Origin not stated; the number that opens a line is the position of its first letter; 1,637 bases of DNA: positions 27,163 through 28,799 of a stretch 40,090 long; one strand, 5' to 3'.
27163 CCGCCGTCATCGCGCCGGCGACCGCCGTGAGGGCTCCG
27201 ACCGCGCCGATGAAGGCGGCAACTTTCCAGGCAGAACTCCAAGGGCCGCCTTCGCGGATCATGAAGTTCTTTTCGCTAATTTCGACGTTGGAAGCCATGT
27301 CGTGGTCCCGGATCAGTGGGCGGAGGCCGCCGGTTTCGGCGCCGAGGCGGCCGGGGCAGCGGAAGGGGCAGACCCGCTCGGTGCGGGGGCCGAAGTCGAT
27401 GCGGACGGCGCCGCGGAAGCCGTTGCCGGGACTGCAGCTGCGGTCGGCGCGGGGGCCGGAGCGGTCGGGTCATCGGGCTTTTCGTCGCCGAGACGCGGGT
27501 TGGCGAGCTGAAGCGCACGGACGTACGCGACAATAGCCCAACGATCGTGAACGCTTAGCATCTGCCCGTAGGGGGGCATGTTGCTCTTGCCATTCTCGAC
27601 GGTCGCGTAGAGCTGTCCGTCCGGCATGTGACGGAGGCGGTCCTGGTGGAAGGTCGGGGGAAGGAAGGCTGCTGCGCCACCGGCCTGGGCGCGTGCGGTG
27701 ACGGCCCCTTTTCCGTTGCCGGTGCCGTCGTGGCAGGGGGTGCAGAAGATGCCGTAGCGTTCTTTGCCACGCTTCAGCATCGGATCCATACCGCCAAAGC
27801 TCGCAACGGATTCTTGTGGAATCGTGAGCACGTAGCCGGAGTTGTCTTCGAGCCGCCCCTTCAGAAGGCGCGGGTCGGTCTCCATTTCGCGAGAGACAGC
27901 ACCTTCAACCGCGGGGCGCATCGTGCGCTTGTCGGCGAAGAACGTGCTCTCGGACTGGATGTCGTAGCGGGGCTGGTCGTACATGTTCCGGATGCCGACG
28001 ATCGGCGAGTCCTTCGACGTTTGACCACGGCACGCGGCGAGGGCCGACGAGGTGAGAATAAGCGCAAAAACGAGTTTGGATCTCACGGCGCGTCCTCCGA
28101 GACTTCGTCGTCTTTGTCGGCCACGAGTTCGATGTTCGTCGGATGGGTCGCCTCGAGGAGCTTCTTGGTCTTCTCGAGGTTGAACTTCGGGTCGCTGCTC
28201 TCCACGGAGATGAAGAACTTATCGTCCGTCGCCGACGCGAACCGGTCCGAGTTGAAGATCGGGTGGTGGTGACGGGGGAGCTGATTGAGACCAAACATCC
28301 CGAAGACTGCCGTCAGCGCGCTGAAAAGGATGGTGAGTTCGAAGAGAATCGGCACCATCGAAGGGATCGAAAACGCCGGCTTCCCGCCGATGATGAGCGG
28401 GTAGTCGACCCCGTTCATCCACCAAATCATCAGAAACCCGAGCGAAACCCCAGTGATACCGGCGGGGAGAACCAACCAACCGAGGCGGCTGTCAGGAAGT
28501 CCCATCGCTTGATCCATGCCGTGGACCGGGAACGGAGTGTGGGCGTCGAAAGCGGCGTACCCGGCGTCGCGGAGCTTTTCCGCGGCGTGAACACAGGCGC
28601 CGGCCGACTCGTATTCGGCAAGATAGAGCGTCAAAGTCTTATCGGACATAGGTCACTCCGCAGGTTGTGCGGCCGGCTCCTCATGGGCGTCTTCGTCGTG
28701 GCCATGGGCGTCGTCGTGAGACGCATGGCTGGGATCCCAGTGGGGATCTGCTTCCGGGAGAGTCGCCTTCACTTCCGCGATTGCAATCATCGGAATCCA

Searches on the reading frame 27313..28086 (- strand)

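Call 37: search_protein_families(library=pfam, proteins=[window:27313-28086:-], max_evalue=0.001)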
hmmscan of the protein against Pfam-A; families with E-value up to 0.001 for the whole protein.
window:27313-28086:- (257 aa): 2 families
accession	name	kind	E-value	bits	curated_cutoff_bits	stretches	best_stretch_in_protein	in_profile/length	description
PF13442.11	Cytochrome_CBB3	-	1.2e-12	48.4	27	1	104-189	3-68/68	Cytochrome C oxidase, cbb3-type, subunit III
PF00034.26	Cytochrom_C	-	4.3e-05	25.2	21.3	1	105-192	2-89/90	Cytochrome c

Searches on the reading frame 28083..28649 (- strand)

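Call 37: search_protein_families(library=pfam, proteins=[window:28083-28649:-], max_evalue=0.001)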
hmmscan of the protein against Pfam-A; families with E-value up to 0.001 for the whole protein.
window:28083-28649:- (188 aa): 1 family
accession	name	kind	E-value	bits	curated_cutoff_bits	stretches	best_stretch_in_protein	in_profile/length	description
PF11821.13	ActD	-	4.8e-67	225.3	25.7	1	9-174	3-169/170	Alternative complex III, ActD subunit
